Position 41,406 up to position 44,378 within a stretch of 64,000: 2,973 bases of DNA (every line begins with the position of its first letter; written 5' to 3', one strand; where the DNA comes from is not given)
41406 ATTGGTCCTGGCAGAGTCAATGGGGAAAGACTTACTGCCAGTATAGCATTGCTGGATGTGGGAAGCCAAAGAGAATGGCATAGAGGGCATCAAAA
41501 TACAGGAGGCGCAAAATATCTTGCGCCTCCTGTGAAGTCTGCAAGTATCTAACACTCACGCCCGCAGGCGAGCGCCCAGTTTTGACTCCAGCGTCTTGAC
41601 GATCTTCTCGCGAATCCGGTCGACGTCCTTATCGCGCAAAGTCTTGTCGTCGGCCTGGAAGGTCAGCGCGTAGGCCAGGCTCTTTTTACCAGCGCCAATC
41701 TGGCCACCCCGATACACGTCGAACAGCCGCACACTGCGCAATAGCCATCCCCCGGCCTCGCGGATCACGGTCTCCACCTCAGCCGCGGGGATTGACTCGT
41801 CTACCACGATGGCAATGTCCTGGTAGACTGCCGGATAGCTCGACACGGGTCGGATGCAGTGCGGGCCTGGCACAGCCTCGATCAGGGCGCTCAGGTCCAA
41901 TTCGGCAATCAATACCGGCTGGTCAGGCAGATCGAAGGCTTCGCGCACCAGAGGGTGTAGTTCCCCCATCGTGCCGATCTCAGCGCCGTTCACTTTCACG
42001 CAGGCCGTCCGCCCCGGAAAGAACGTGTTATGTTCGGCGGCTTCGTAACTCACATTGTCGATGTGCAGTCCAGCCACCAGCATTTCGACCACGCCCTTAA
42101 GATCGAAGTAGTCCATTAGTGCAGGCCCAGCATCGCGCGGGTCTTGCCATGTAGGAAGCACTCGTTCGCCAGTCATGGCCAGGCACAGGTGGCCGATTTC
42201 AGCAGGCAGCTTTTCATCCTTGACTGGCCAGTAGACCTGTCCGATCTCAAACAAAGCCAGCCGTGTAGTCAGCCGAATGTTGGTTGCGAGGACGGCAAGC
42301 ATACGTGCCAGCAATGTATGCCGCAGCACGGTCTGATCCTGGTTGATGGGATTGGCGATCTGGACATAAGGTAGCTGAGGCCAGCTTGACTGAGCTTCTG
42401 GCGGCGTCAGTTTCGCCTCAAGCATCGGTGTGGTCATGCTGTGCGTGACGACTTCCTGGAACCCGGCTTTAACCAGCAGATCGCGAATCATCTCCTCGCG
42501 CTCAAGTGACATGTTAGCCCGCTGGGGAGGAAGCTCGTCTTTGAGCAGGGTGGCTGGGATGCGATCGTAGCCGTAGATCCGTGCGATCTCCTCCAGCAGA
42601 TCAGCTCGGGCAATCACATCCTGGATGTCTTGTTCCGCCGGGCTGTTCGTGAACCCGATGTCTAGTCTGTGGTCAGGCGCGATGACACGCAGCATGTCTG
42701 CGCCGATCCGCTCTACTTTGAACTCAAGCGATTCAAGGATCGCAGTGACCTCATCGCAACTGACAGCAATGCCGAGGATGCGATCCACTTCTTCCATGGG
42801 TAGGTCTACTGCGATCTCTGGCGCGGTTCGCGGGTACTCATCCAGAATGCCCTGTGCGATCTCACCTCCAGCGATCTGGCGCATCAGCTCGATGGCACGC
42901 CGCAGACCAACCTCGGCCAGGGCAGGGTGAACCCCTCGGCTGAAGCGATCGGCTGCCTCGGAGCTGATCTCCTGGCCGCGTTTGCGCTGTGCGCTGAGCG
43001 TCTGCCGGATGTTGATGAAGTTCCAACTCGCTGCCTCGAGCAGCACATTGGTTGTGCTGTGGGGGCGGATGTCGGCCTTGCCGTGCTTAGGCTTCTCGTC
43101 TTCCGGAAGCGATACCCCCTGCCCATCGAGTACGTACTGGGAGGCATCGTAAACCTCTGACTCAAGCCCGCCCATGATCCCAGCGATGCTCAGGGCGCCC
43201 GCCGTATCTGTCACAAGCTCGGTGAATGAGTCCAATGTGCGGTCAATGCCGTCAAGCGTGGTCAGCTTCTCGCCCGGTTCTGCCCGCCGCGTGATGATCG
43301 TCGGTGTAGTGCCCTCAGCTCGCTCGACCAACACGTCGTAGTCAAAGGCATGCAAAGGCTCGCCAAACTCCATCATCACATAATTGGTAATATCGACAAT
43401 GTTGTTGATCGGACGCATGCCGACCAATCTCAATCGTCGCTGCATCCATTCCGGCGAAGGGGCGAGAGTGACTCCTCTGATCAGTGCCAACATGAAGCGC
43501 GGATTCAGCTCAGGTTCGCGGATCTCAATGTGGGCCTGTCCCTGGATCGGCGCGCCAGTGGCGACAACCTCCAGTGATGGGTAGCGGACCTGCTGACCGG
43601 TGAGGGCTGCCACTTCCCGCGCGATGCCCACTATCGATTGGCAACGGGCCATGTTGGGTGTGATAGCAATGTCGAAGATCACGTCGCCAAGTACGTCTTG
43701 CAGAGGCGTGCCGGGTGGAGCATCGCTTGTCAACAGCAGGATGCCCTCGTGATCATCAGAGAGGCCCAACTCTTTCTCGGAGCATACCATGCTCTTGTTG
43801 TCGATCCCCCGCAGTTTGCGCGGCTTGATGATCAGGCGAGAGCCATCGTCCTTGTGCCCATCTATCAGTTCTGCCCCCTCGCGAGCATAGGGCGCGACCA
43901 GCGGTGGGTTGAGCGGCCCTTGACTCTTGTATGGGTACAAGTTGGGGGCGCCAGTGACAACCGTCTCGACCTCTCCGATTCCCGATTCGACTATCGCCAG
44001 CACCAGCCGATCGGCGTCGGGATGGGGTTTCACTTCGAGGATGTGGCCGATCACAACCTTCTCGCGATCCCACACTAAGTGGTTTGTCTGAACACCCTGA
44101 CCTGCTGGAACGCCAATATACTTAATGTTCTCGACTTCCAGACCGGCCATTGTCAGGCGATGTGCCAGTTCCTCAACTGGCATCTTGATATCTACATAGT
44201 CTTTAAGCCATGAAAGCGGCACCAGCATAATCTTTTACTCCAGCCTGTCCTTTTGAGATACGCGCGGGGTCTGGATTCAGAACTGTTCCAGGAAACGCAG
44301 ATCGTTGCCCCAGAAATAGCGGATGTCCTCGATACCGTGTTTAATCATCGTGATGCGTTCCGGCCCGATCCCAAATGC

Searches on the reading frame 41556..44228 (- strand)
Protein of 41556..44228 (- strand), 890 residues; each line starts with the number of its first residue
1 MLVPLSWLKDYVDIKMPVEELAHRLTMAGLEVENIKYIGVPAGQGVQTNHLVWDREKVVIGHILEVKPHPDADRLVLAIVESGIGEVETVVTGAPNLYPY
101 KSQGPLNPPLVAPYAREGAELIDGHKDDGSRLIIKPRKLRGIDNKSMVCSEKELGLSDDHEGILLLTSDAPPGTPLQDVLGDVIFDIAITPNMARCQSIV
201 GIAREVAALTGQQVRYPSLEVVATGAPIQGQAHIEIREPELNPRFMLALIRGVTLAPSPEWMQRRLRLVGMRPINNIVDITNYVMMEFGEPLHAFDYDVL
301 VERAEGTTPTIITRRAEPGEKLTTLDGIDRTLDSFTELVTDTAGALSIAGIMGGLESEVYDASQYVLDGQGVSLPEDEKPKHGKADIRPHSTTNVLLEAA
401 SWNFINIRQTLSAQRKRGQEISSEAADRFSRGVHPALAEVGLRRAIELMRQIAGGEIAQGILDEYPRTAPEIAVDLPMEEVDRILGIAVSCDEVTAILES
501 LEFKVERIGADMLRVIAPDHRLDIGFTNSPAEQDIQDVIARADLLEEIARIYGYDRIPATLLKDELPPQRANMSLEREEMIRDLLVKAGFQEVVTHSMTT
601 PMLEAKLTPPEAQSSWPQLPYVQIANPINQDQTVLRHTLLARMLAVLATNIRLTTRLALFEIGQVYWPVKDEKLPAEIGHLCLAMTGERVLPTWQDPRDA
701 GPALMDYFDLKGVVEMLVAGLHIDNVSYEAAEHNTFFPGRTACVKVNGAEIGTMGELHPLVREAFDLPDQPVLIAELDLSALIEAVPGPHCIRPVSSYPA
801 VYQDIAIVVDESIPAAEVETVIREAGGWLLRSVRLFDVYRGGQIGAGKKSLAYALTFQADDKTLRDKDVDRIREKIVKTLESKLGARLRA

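Call 50: search_protein_families(library=pfam, proteins=[window:41556-44228:-], max_evalue=0.00001)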
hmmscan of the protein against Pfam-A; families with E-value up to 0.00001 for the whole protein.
window:41556-44228:- (890 aa): 5 families
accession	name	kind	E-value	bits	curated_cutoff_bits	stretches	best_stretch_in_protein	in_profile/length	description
PF17759.6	tRNA_synthFbeta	-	1.3e-55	188.7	22.4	1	557-779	1-214/214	Phenylalanyl tRNA synthetase beta chain CLM domain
PF03483.22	B3_4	-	2e-50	171.2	29.3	2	242-366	2-120/174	B3/4 domain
PF03147.19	FDX-ACB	-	1.2e-32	112.6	31.1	1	796-889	1-94/94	Ferredoxin-fold anticodon binding domain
PF03484.21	B5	-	1.4e-15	57.7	28.6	1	474-524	1-51/67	tRNA synthetase B5 domain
PF01588.26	tRNA_bind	-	2.5e-12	47.2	27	1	58-99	1-42/96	Putative tRNA binding domain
